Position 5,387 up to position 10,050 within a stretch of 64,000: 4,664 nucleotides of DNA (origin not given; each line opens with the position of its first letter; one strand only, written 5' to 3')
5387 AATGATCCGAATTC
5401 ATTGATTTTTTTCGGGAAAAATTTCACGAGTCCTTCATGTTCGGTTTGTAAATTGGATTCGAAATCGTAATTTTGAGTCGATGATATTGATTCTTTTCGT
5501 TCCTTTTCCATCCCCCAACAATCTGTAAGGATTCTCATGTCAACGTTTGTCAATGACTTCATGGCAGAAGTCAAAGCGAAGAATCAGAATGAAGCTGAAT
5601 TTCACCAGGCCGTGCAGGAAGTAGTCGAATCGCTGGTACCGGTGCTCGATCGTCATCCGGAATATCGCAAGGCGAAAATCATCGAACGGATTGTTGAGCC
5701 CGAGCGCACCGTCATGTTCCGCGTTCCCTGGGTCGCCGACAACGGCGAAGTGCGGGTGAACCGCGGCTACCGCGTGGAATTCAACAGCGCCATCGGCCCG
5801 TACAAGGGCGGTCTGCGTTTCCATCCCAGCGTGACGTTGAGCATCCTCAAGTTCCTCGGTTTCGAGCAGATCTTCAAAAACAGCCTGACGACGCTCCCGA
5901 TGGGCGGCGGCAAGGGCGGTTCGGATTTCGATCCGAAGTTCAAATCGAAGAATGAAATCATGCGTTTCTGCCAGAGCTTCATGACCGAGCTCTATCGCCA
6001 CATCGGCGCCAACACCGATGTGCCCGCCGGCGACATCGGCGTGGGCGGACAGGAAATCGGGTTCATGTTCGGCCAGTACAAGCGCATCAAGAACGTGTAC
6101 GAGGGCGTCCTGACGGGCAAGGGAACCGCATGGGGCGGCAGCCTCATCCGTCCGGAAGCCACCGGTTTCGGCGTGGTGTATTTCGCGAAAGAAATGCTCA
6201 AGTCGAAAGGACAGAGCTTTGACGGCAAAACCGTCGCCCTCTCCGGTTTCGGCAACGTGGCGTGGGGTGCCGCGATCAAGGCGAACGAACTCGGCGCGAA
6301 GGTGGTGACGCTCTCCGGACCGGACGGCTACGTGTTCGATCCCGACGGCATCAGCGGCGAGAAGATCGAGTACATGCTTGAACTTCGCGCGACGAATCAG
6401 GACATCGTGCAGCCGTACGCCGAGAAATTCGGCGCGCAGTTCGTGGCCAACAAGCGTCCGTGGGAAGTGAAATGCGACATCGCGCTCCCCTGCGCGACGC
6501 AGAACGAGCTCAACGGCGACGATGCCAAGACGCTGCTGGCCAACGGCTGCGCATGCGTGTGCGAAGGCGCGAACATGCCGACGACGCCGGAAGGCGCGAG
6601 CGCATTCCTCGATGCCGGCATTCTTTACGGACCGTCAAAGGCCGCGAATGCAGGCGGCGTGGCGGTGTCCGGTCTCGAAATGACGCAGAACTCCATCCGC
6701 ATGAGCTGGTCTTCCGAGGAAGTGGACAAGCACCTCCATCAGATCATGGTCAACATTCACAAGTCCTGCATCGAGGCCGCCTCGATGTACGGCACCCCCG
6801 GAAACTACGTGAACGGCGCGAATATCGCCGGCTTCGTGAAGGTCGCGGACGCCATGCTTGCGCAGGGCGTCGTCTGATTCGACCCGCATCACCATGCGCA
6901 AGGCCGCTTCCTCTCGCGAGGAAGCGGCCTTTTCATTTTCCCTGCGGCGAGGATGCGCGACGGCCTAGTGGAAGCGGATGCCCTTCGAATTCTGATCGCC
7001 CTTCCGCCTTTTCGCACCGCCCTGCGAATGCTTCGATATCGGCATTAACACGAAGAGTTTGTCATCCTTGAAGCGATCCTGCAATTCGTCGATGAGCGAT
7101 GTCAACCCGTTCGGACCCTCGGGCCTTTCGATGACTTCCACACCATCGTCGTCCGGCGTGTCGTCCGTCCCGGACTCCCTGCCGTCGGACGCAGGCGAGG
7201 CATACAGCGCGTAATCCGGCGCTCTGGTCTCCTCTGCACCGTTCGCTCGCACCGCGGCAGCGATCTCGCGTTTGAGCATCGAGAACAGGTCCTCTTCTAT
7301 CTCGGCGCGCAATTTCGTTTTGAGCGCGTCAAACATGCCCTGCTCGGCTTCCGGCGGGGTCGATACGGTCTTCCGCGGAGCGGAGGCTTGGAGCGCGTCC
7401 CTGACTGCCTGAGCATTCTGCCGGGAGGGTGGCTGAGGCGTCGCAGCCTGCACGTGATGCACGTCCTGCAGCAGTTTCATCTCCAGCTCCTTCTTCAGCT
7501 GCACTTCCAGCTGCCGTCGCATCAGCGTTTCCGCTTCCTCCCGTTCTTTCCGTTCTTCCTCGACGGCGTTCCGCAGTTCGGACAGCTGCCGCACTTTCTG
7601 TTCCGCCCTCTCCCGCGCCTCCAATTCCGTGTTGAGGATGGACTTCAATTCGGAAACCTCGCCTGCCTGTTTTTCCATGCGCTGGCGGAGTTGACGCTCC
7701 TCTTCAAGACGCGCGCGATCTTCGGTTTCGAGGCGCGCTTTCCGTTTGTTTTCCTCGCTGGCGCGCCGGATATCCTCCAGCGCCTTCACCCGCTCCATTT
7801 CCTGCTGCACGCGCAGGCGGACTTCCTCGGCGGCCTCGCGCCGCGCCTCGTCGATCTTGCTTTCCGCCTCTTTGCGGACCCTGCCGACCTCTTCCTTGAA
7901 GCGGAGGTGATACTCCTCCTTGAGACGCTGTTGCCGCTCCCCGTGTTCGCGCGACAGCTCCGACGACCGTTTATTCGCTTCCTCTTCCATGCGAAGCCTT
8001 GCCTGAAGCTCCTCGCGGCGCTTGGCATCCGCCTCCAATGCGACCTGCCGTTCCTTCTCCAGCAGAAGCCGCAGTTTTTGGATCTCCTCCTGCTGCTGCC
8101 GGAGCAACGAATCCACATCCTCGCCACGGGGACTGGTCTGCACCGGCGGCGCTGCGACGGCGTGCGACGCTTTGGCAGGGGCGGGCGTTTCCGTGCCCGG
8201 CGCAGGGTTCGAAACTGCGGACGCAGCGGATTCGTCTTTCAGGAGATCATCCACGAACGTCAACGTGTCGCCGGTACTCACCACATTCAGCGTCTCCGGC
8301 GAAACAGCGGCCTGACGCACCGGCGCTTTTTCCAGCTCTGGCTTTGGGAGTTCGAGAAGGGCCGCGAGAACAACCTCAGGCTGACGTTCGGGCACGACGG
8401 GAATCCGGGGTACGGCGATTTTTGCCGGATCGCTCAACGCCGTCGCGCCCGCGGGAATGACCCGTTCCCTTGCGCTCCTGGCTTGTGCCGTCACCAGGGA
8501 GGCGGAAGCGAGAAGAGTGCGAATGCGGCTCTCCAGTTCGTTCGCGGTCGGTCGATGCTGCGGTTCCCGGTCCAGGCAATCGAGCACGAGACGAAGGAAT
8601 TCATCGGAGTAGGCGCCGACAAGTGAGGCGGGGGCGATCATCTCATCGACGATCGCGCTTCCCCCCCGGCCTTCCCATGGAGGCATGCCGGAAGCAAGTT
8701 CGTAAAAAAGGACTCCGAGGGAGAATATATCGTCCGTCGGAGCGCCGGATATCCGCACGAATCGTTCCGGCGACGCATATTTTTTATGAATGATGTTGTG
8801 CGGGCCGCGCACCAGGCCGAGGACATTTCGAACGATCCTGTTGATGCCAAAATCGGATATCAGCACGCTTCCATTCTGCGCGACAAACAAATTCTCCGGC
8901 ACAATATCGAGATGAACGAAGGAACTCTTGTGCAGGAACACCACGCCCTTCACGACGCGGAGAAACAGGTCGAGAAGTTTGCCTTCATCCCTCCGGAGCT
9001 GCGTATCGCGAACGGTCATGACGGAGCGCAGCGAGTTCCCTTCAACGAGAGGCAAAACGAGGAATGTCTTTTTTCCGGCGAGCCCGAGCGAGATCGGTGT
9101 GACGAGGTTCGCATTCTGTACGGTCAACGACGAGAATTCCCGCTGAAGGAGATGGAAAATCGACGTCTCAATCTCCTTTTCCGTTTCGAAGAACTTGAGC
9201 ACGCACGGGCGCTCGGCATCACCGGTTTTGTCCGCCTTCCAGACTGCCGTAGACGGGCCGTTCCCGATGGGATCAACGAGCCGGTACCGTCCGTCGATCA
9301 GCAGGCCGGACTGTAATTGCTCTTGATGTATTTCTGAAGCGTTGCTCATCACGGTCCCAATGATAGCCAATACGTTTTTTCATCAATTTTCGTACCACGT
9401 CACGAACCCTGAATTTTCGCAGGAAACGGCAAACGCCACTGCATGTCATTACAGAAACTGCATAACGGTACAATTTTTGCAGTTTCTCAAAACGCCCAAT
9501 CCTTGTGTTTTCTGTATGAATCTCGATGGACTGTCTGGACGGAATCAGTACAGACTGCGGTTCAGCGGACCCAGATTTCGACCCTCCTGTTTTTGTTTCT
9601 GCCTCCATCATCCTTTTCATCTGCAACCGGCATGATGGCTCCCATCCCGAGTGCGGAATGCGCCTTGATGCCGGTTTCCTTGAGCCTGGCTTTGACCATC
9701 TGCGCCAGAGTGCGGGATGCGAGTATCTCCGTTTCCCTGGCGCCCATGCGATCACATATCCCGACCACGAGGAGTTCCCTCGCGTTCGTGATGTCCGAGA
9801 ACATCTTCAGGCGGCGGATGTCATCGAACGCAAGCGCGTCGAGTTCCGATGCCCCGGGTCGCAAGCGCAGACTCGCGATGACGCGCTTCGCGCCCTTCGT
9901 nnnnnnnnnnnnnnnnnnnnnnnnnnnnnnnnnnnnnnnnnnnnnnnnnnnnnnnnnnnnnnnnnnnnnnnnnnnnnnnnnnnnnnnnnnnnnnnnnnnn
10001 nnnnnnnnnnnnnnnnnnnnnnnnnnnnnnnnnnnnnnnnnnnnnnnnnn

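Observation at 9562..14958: Kinase-like head, ~900-aa E/R/K helix, TM, PstS-like and OmpA-like domains form one ~1,790-codon frame broken by two tiny indels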

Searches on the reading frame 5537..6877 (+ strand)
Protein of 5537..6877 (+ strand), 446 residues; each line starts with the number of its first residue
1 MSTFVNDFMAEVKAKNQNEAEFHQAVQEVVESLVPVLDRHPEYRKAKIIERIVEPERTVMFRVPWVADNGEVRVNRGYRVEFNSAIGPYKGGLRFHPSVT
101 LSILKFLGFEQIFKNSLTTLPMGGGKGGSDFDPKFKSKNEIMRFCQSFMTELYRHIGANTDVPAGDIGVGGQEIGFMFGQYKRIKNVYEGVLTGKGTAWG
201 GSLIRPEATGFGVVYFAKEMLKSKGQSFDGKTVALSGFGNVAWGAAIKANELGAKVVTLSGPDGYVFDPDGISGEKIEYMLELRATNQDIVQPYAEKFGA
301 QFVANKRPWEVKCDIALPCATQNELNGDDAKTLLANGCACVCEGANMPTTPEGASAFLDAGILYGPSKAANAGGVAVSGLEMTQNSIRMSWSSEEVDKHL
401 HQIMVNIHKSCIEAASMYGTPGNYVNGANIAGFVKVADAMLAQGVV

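Call 22: search_protein_families(library=pfam, max_evalue=0.001, proteins=[window:5537-6877:+])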
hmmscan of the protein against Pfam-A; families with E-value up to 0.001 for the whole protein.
window:5537-6877:+ (446 aa): 2 families
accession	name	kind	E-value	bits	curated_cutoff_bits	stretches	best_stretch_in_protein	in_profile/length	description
PF00208.27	ELFV_dehydrog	-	1.9e-90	303.3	23.4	1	200-444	1-241/241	Glutamate/Leucine/Phenylalanine/Valine dehydrogenase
PF02812.23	ELFV_dehydrog_N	-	1.5e-52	177.1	25.3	1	55-182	1-128/129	Glu/Leu/Phe/Val dehydrogenase, dimerisation domain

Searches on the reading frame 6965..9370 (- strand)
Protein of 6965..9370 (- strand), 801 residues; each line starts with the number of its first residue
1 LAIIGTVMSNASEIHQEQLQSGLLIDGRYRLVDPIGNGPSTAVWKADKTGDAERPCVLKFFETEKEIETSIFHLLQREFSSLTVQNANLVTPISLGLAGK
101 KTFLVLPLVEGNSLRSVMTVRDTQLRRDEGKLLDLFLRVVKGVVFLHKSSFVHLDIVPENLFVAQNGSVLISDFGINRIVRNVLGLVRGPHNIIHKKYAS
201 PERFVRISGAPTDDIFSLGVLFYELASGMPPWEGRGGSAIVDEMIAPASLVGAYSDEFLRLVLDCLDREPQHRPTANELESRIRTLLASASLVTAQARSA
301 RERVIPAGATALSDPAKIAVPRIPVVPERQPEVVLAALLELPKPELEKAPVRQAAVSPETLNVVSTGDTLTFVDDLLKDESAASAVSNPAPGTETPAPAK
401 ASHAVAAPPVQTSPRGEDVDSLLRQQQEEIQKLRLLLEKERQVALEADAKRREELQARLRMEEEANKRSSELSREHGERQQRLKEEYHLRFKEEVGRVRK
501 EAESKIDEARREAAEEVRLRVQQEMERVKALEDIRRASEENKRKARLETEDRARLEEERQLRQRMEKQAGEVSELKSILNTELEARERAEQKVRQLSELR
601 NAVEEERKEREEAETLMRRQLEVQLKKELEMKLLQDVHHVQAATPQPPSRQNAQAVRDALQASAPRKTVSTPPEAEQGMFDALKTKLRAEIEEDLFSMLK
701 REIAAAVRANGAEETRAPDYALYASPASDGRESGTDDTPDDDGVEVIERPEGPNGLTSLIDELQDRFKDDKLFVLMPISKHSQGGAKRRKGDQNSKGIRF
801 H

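Call 6: search_protein_families(library=pfam, max_evalue=0.1, proteins=[window:6965-9370:-])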
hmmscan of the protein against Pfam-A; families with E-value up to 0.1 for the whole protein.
window:6965-9370:- (801 aa): 3 families
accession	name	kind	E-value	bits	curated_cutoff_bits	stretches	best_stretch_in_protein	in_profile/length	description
PF00069.31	Pkinase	-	1.3e-29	103.8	31.7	1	29-279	1-257/263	Protein kinase domain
PF07714.23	PK_Tyr_Ser-Thr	-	8e-25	88.1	23.1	1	32-282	4-257/258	Protein tyrosine and serine/threonine kinase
PF03109.22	ABC1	-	0.00094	18.8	22.9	1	100-178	141-215/244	ABC1 atypical kinase-like domain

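Call 69: search_protein_families(library=ncbifam, max_evalue=0.001, proteins=[window:6965-9370:-])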
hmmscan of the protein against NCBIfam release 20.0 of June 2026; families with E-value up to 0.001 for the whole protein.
window:6965-9370:- (801 aa): 7 families
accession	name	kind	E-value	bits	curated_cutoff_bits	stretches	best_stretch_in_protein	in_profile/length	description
NF033483.0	PknB_PASTA_kin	equivalog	2.6e-32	112.6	450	1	23-584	3-553/563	Stk1 family PASTA domain-containing Ser/Thr kinase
NF047741.1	antiphage_MADS6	equivalog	4.2e-24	85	460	2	101-297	272-471/612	methylation-associated defense system protein kinase MAD6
NF052427.1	StpK7MSMEG_1200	equivalog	1.7e-14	53.2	900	1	27-295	7-277/601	serine/threonine protein kinase StpK7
NF053615.1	SerThrKinAfsKStmc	equivalog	4.4e-10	38.8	1300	1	145-368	127-337/809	protein serine/threonine kinase AfsK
NF009651.0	PRK13184.1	equivalog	2.9e-07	28.8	839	1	97-290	72-294/932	serine/threonine-protein kinase PknD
TIGR03724.2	arch_bud32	equivalog_domain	4.6e-06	26.2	125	1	84-180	50-134/193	KEOPS complex kinase/ATPase Bud32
NF038151.1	lanthi_synth_III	equivalog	0.00057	18.4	575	1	90-181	287-387/833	class III lanthionine synthetase LanKC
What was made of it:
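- Tried and rejected: NCBIfam gave no equivalog-level name (call 69).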

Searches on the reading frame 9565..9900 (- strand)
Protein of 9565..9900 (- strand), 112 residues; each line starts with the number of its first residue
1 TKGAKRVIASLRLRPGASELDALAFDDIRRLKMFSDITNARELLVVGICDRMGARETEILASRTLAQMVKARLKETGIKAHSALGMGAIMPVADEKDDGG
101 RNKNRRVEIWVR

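Call 80: search_solved_structures(query=window:9565-9900:-, max_evalue=1, show_alignments=4)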
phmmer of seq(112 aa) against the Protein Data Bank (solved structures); distinct sequences matched with E-value up to 1: 30.
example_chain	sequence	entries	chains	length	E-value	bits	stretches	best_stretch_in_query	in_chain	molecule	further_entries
6jfw_A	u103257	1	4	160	9.9e-05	25.8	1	39-111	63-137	PA0833-PD protein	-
2lbt_A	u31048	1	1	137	0.00029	24.3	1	38-111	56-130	Uncharacterized protein Rv0899/MT0922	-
5wtp_A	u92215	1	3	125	0.00039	23.9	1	39-109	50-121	OmpA family protein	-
2kgw_A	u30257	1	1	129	0.00045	23.7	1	41-111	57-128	Outer membrane protein A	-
2lca_A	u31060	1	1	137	0.00052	23.5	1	41-111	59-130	Uncharacterized protein Rv0899/MT0922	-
5eaz_A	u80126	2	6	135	0.00074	23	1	45-110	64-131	YfiB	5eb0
5eb1_B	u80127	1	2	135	0.00076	23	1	45-110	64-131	YfiB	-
5y61_B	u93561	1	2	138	0.00078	23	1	45-110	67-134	YfiB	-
2l26_A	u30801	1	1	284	0.00091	22.7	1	43-111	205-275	Uncharacterized protein Rv0899/MT0922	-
4zhy_B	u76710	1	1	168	0.0011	22.5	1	46-110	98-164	YfiB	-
6iki_A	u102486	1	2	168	0.0011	22.4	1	46-110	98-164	YfiB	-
6ikj_A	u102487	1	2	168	0.0011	22.4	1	46-110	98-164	YfiB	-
4zhv_A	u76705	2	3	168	0.0012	22.4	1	46-110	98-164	YfiB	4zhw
6ikk_A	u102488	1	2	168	0.0012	22.4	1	46-110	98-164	YfiB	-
5wtl_A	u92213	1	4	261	0.0016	21.9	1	40-109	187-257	OmpA family protein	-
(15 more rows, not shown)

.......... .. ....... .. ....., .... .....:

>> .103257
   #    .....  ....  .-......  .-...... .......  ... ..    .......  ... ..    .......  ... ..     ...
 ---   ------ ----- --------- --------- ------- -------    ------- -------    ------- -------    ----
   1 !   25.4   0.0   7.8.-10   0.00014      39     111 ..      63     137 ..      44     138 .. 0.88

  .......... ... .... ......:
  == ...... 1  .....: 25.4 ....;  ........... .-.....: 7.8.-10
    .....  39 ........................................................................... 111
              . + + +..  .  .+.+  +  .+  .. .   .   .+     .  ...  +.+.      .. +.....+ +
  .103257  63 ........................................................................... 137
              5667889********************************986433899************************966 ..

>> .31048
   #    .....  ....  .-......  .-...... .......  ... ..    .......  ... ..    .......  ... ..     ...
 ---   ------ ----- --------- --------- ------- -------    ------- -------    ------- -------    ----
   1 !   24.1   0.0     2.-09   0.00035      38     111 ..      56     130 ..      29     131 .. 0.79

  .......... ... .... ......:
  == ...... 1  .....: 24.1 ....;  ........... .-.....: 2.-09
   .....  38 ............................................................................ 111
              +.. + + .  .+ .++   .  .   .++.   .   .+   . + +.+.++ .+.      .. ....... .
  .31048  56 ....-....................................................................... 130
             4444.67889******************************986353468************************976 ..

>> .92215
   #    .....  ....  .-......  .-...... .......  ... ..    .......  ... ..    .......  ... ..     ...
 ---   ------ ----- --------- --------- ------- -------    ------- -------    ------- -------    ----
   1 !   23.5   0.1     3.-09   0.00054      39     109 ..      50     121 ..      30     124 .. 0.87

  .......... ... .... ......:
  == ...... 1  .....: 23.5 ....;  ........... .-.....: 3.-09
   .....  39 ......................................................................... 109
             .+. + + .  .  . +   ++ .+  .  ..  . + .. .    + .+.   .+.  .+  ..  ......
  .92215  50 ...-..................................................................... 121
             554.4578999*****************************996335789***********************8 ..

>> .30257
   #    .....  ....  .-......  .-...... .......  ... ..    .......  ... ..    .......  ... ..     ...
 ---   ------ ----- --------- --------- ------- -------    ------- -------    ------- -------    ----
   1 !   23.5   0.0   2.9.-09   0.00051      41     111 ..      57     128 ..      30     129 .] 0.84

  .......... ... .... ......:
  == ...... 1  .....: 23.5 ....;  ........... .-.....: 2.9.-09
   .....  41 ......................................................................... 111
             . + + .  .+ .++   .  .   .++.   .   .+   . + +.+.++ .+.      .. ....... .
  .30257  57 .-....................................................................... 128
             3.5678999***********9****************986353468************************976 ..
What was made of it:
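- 9565..9885 (-): C-terminal OmpA-like domain ending .............. The canonical Asn is Glu and the canonical Arg is Leu in register. Residue alignment to 6jfw: call 80.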
